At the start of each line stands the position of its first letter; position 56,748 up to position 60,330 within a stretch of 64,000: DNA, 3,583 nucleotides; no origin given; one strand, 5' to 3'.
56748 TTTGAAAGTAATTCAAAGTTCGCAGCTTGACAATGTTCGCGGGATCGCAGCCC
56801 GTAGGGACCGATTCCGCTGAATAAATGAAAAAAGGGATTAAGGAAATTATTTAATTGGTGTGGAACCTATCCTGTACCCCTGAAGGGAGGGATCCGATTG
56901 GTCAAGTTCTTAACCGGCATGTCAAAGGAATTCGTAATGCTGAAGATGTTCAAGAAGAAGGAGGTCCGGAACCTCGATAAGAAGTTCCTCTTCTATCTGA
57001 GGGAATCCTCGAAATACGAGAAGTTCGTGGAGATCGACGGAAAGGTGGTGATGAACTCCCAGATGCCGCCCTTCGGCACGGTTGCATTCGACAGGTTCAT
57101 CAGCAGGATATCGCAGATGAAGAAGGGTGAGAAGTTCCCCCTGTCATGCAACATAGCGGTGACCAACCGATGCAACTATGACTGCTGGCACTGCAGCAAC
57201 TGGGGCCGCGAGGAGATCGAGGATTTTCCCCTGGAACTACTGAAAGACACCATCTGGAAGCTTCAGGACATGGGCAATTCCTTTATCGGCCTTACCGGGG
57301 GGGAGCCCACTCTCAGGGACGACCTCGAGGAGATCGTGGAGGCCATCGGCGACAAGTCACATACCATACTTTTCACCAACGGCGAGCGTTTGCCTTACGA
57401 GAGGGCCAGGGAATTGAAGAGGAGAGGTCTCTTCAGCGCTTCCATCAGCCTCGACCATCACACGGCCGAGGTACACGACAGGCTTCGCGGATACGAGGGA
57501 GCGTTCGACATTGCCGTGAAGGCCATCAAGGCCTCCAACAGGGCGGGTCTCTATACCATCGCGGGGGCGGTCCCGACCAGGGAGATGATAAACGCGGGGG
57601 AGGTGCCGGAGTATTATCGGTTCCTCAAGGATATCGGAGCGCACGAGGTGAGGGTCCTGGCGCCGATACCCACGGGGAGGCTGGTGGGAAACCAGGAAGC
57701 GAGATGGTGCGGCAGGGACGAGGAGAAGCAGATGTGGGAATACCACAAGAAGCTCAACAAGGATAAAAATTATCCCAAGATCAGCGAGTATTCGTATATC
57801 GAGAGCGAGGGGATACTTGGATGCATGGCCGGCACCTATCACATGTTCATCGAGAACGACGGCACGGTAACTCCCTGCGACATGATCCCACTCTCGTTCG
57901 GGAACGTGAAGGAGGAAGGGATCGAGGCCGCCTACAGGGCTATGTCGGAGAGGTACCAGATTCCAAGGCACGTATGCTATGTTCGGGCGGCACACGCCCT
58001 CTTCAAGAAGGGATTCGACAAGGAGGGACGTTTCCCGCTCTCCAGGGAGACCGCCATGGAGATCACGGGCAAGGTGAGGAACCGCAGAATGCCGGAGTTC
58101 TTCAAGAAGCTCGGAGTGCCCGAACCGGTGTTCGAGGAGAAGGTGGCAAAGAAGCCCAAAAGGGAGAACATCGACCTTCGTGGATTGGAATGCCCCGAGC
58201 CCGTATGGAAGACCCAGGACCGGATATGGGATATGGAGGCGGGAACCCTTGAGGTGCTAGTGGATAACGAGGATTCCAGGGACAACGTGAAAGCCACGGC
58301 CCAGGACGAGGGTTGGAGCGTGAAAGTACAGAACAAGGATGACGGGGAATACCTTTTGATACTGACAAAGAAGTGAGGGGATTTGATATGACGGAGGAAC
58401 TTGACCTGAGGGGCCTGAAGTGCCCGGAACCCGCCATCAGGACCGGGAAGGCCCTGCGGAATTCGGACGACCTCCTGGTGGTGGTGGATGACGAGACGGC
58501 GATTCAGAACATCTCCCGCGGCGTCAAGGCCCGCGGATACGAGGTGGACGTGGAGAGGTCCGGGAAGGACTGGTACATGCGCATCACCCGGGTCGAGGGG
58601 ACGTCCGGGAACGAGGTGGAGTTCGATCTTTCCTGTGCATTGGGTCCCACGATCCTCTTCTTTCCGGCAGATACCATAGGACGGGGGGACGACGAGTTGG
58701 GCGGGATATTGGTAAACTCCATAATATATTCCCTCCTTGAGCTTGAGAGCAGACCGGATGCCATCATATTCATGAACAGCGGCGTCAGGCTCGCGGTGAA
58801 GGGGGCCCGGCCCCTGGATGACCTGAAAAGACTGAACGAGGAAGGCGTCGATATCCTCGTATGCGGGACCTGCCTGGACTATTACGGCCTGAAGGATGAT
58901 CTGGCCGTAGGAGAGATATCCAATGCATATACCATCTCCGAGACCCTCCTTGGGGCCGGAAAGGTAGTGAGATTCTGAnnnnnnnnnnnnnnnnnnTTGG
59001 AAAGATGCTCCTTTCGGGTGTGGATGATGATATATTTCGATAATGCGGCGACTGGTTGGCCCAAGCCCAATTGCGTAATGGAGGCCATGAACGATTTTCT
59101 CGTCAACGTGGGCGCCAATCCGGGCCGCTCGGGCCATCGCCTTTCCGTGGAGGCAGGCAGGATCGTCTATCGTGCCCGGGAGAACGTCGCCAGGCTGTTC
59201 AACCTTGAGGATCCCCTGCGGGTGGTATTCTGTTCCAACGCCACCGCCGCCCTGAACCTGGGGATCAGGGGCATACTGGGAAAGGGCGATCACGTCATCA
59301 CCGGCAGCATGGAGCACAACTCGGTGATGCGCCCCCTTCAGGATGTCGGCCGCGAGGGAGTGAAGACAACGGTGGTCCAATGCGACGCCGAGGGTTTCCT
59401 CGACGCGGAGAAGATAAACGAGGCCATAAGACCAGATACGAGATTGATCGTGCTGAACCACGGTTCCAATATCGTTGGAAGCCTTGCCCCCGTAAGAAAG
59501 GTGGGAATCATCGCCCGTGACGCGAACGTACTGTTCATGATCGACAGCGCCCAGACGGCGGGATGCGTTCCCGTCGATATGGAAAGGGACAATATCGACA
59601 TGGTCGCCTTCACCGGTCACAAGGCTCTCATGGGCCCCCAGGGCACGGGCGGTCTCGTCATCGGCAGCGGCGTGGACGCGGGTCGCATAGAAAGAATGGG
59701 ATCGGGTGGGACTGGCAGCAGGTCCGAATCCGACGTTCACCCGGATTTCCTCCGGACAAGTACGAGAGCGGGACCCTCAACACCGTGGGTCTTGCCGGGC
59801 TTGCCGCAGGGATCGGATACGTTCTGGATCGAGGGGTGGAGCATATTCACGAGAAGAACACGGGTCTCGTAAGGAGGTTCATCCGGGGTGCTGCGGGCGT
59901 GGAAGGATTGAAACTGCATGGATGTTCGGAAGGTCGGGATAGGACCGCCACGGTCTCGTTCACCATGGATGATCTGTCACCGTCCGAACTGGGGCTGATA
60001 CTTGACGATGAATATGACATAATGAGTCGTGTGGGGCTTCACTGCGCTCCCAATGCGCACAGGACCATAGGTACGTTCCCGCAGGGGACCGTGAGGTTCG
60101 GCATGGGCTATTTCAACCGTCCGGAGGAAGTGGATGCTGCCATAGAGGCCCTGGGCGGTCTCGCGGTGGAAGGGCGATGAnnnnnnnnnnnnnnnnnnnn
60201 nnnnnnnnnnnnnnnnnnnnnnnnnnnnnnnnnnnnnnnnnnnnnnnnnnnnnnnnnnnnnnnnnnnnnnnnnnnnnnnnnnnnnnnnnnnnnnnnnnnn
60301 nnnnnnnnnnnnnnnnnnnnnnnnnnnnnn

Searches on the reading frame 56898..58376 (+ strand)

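Call 29: search_protein_families(library=pfam, proteins=[window:56898-58376:+])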
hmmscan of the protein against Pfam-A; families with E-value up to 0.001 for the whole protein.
window:56898-58376:+ (492 aa): 3 families
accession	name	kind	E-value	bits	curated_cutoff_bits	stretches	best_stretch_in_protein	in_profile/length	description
PF04055.27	Radical_SAM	-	8.4e-23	81.8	29.5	1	88-220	3-143/166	Radical SAM superfamily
PF01206.22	TusA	-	1.2e-15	57.6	28.6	1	424-491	2-70/70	Sulfurtransferase TusA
PF13186.11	SPASM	-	6.9e-08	33.1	21.5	1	309-347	1-44/67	Iron-sulfur cluster-binding domain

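Call 46: search_protein_families(library=ncbifam, proteins=[window:56898-58376:+], max_evalue=0.001)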
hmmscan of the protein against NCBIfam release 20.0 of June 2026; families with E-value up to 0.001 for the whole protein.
window:56898-58376:+ (492 aa): 55 families (the best 25 are shown)
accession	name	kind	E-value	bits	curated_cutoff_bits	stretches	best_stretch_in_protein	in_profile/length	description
TIGR04545.1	rSAM_ahbD_hemeb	equivalog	2.2e-31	109.5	500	2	87-283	5-202/339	heme b synthase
TIGR04055.1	rSAM_NirJ2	equivalog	2.8e-27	96.1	500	1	88-347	6-274/326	putative heme d1 biosynthesis radical SAM protein NirJ2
TIGR04053.2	TIGR04053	equivalog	2.9e-27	95.9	395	2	81-262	7-192/366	TIGR04053 family radical SAM/SPASM domain-containing protein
TIGR04303.1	GeoRSP_rSAM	equivalog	2.6e-25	89.7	400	1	79-225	2-148/325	GeoRSP system radical SAM/SPASM protein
TIGR03962.1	mycofact_rSAM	equivalog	9.9e-25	87.4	265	1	72-344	2-279/339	mycofactocin radical SAM maturase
TIGR04347.1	pseudo_SAM_Halo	equivalog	4e-22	79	525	1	87-247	43-203/390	TIGR04347 family pseudo-SAM/SPASM protein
TIGR02668.1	moaA_archaeal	equivalog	4.5e-22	78.4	325.25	1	85-261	13-191/303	GTP 3',8-cyclase MoaA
TIGR04133.1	rSAM_w_lipo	hypoth_equivalog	5.2e-22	78.2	425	1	88-363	30-314/350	TIGR04133 family radical SAM/SPASM protein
TIGR04546.1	rSAM_ahbC_deAc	equivalog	7.2e-21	74.4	650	1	86-246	43-203/390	12,18-didecarboxysiroheme deacetylase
NF050035.1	rSAM_WgK_link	exception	3.4e-20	72.3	650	1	74-261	1-189/367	radical SAM/SPASM peptide maturase WgkB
NF001199.0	PRK00164.2-1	equivalog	3.9e-20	72.2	231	1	83-246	13-178/308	GTP 3',8-cyclase MoaA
TIGR04103.1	rSAM_nif11_3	equivalog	1.8e-19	69.6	725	1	88-266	11-188/412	nif11-class peptide radical SAM maturase 3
TIGR03961.1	rSAM_PTO1314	hypoth_equivalog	3.8e-19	69.1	306.05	1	68-224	9-162/332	PTO1314 family radical SAM protein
TIGR04403.1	rSAM_skfB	equivalog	4.3e-19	68.6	300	1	80-342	102-363/402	sporulation killing factor system radical SAM maturase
TIGR02109.1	PQQ_syn_pqqE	equivalog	4.6e-19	68.6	381.35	1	80-348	5-282/358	pyrroloquinoline quinone biosynthesis protein PqqE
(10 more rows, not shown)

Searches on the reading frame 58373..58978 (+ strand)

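Call 67: search_protein_families(library=pfam, proteins=[window:58373-58978:+], max_evalue=0.01)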
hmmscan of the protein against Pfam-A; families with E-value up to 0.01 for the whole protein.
window:58373-58978:+ (201 aa): 2 families
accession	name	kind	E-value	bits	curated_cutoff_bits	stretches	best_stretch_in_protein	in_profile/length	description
PF01206.22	TusA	-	3.8e-16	59.1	28.6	1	9-72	2-69/70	Sulfurtransferase TusA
PF02635.20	DsrE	-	4.5e-07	30.5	22.7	1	130-201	35-116/116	DsrE/DsrF-like family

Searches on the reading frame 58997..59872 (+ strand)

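Call 67: search_protein_families(library=pfam, proteins=[window:58997-59872:+], max_evalue=0.01)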
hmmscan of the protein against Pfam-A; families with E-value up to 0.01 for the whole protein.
window:58997-59872:+ (291 aa): 4 families
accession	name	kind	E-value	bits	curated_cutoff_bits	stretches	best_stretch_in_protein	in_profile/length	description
PF00266.25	Aminotran_5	-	2.9e-55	188.2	21.5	1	12-224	1-215/371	Aminotransferase class-V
PF01041.23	DegT_DnrJ_EryC1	-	5.4e-12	46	19.8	1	76-222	42-185/360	DegT/DnrJ/EryC1/StrS aminotransferase family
PF01053.26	Cys_Met_Meta_PP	-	6e-10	38.7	27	1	66-225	60-215/381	Cys/Met metabolism PLP-dependent enzyme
PF01212.27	Beta_elim_lyase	-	8e-09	35.7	27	1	52-224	29-212/288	Beta-eliminating lyase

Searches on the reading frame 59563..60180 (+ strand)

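Call 67: search_protein_families(library=pfam, proteins=[window:59563-60180:+], max_evalue=0.01)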
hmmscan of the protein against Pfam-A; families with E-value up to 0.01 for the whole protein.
window:59563-60180:+ (205 aa): 1 family
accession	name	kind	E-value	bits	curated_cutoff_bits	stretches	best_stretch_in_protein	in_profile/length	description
PF00266.25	Aminotran_5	-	7.4e-20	71.7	21.5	1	63-192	244-370/371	Aminotransferase class-V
